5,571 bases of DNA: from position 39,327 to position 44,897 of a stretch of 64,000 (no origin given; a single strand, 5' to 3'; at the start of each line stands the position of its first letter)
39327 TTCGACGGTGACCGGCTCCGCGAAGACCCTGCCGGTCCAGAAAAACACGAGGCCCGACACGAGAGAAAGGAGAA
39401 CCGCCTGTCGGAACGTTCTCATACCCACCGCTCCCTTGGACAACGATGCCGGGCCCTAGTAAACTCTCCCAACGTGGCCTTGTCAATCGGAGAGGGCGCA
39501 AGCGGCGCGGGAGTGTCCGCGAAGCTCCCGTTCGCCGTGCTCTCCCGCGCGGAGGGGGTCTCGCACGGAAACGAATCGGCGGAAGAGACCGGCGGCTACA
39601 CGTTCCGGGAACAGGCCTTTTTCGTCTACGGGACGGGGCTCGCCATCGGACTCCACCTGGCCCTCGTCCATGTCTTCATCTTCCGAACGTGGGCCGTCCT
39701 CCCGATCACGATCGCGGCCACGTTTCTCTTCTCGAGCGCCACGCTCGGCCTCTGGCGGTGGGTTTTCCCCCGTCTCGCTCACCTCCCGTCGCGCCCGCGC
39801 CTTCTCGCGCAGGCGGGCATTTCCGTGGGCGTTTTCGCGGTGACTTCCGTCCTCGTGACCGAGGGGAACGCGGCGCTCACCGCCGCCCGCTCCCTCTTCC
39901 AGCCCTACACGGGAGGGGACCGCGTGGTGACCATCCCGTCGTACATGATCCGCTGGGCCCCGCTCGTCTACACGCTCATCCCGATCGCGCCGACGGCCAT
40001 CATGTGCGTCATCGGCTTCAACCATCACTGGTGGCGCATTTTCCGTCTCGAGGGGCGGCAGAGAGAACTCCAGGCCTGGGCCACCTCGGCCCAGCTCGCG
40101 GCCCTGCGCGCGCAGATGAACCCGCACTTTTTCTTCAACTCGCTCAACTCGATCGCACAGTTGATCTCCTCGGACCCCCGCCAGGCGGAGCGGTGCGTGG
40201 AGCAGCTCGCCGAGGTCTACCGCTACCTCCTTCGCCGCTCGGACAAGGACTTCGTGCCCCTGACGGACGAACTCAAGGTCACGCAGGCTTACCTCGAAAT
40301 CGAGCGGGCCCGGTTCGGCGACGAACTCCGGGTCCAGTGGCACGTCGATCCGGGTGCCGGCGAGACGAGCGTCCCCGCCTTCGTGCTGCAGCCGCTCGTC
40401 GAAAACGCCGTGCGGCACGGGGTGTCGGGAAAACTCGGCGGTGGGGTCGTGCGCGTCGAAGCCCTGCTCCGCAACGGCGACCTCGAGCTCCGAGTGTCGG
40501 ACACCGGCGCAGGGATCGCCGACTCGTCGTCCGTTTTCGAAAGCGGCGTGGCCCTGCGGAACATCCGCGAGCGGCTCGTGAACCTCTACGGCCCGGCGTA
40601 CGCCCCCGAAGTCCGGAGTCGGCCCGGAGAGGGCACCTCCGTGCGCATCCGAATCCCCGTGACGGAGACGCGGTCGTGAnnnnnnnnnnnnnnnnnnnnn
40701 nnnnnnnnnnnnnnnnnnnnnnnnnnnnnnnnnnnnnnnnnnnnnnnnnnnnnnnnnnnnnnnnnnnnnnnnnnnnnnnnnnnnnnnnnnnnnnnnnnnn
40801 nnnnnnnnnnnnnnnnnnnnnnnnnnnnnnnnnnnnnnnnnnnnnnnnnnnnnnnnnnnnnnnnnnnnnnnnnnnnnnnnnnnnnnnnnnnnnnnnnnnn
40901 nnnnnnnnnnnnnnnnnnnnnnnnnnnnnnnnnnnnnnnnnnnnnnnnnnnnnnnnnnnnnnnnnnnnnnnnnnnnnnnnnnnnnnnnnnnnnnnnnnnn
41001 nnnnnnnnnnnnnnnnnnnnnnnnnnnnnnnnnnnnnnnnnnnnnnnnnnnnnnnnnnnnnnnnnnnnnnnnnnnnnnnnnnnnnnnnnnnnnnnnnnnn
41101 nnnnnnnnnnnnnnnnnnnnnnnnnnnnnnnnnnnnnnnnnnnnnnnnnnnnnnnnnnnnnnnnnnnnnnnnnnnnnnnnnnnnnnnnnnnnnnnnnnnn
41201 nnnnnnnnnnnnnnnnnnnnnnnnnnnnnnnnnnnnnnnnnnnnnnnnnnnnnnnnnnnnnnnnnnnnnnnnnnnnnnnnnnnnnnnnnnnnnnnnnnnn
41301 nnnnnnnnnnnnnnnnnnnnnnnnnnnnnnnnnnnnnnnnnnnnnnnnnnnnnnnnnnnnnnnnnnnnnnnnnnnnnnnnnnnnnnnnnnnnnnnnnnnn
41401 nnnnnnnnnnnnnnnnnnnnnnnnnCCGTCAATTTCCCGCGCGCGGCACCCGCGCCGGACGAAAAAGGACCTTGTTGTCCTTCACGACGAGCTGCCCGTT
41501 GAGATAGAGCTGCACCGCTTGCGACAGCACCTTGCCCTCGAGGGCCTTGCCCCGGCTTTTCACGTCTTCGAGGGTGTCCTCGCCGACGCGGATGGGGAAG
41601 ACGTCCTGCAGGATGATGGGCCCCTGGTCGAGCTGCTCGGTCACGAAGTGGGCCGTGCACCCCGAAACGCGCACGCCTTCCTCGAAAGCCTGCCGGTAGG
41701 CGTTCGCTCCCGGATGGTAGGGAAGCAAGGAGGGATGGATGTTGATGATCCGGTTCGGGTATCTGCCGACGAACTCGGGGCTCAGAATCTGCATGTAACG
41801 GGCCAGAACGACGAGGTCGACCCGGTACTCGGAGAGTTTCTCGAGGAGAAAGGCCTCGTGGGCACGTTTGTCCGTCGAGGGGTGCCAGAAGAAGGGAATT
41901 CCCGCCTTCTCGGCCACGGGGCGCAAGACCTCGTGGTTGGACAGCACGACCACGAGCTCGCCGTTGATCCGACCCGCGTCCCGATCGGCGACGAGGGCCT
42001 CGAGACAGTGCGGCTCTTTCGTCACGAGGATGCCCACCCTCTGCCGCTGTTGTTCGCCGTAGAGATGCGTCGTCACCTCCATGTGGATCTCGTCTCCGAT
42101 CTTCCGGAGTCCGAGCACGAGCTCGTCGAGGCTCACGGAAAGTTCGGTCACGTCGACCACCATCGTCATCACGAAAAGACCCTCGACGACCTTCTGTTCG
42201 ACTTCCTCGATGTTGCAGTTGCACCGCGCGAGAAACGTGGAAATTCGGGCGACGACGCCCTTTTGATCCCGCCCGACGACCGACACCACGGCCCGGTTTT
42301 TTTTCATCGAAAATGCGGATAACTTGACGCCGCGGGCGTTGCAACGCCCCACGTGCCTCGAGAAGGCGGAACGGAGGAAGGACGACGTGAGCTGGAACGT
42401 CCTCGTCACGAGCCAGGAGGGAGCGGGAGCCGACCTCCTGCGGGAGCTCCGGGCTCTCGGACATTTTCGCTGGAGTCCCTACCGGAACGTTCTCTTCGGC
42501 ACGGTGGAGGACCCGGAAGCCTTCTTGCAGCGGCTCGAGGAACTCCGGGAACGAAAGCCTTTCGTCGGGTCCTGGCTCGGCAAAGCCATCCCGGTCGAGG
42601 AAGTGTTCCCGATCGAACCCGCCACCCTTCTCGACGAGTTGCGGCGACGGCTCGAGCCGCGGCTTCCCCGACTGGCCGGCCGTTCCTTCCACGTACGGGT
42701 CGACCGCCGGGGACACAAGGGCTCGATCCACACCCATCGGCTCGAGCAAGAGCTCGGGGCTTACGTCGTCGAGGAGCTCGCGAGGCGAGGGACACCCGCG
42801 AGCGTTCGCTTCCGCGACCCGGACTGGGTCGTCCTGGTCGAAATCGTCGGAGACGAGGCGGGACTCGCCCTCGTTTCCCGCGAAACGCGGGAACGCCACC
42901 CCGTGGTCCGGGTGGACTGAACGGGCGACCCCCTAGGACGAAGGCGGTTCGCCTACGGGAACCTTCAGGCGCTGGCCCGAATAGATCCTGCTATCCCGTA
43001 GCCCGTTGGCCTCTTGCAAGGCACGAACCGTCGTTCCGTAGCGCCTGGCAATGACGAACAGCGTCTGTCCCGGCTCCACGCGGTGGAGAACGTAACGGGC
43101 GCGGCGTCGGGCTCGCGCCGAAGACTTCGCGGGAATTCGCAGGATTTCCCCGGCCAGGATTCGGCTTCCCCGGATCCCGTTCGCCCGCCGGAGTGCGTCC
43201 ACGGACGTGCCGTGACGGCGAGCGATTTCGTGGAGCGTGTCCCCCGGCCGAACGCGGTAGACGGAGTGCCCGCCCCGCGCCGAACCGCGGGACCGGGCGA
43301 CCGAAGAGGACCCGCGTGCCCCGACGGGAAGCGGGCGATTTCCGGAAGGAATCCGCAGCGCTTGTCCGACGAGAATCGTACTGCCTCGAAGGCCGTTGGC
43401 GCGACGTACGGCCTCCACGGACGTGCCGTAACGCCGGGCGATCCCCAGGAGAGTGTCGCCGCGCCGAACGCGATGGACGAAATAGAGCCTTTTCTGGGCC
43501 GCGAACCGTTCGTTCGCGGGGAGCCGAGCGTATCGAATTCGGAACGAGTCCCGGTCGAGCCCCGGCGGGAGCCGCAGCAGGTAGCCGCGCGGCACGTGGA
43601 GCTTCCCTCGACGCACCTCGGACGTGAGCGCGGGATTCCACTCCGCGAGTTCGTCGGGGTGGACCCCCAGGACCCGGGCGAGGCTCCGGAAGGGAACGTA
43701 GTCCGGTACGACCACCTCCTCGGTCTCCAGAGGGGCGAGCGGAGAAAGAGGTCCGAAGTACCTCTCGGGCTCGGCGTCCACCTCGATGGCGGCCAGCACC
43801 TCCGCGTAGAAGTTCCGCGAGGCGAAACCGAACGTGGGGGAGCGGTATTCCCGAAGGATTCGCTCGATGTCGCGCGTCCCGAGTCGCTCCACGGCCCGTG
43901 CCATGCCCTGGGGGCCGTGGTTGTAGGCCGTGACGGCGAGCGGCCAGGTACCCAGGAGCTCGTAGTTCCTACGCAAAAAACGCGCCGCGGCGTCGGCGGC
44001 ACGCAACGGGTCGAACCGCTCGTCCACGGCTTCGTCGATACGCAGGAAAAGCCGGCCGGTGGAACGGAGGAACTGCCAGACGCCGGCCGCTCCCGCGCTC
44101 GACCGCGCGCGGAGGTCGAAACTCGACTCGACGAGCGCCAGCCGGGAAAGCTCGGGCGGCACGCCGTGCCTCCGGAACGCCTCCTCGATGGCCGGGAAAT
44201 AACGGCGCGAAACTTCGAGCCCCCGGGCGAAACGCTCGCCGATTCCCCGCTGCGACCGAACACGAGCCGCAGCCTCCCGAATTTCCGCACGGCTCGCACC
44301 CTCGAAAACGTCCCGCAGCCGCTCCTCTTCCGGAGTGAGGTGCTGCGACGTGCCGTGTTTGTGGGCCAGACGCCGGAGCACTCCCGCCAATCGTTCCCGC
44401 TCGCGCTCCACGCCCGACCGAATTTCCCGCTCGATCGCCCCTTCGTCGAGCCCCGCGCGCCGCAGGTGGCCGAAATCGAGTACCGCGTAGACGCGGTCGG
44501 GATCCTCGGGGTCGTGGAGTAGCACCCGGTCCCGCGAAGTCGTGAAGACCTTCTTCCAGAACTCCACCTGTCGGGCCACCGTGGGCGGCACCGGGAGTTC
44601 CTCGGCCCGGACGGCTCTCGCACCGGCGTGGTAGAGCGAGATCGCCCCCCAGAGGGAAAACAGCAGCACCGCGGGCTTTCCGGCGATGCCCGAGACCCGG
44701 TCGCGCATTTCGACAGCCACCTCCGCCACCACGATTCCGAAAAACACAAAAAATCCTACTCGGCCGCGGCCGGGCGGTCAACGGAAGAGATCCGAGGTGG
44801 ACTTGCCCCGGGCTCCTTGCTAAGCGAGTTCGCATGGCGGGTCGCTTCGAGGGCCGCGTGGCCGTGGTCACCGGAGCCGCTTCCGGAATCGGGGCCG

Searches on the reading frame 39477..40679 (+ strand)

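Call 48: search_protein_families(library=pfam, proteins=[window:39477-40679:+], max_evalue=0.01)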
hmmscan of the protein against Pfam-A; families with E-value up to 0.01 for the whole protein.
window:39477-40679:+ (400 aa): 3 families
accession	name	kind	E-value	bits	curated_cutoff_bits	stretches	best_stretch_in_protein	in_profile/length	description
PF06580.19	His_kinase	-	6.6e-27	94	25.2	1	205-284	1-81/81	Histidine kinase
PF02518.31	HATPase_c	-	4.1e-11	43.7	26.4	1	303-396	9-110/111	Histidine kinase-, DNA gyrase B-, and HSP90-like ATPase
PF13581.12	HATPase_c_2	-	0.0013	19.2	27.4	1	308-358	40-89/127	Histidine kinase-like ATPase domain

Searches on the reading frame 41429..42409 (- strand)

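Call 48: search_protein_families(library=pfam, proteins=[window:41429-42409:-], max_evalue=0.01)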
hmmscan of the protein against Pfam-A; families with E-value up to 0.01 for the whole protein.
window:41429-42409:- (326 aa): 5 families
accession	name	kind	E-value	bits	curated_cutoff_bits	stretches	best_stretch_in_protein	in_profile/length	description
PF00551.24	Formyl_trans_N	-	7.3e-46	156.6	26.1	1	124-299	2-181/181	Formyl transferase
PF13740.12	ACT_6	-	1.4e-10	41.3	23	1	40-111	3-72/76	ACT domain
PF01842.31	ACT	-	1.8e-07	31.3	27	1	41-96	2-60/66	ACT domain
PF13291.12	ACT_4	-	3.8e-05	24.7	27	1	40-104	7-72/80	ACT domain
PF22629.2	ACT_AHAS_ss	-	0.0018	18.8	27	1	43-106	2-64/67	AHAS small subunit-like ACT domain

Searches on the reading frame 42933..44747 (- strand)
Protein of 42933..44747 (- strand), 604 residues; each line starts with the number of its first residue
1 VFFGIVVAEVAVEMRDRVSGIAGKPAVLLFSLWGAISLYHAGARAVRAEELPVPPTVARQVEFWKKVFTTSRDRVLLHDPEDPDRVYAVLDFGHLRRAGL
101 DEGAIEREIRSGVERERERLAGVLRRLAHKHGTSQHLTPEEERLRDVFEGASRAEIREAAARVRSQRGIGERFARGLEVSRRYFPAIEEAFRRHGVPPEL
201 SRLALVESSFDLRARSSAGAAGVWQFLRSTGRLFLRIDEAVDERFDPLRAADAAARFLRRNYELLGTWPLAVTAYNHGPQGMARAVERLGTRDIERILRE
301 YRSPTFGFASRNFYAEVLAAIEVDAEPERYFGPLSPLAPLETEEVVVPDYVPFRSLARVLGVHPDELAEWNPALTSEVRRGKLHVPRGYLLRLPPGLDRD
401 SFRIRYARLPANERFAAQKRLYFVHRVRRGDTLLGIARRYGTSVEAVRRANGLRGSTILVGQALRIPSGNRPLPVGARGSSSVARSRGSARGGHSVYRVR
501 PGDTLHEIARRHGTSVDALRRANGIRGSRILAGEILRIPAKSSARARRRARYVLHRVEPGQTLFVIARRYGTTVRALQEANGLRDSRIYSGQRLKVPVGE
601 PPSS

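Call 48: search_protein_families(library=pfam, proteins=[window:42933-44747:-], max_evalue=0.01)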
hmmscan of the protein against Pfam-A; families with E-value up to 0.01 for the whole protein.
window:42933-44747:- (604 aa): 10 families
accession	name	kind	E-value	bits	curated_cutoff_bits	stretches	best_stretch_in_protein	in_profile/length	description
PF01476.26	LysM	-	2.9e-47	158.8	20.9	3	555-597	1-43/43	LysM domain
PF01464.25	SLT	-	4.8e-19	68.5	21.3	1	188-295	5-114/117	Transglycosylase SLT domain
PF23473.1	LysM3_LYK4_5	-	6.3e-11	42.6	29.3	0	427-459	7-39/48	LYK4/5 LysM3 domain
PF23472.1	LysM2_CERK1_LYK3_4_5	-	1.7e-06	28.3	27.4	0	556-598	9-55/56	LYK3/4/5 LysM2 domain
PF23446.1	LysM1_NFP_LYK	-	2.1e-05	25.7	36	0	552-598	5-55/60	NFP/LYK LysM1 domain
PF23577.1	LysM_RLK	-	6e-05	23.4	27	0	497-523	3-29/44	LysM domain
PF16365.12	EutK_C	-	0.00014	22.2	27.5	0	418-449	2-33/52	Ethanolamine utilization protein EutK C-terminus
PF00570.28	HRDC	-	0.00045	20.6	23.8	0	490-526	17-53/68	HRDC domain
PF13542.12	HTH_Tnp_ISL3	-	0.0018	18.1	27.4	0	423-449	20-45/51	Helix-turn-helix domain of transposase family ISL3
PF22310.2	NMB0315_dom_I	-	0.005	17.6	27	0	499-521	8-30/83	NMB0315-like, domain I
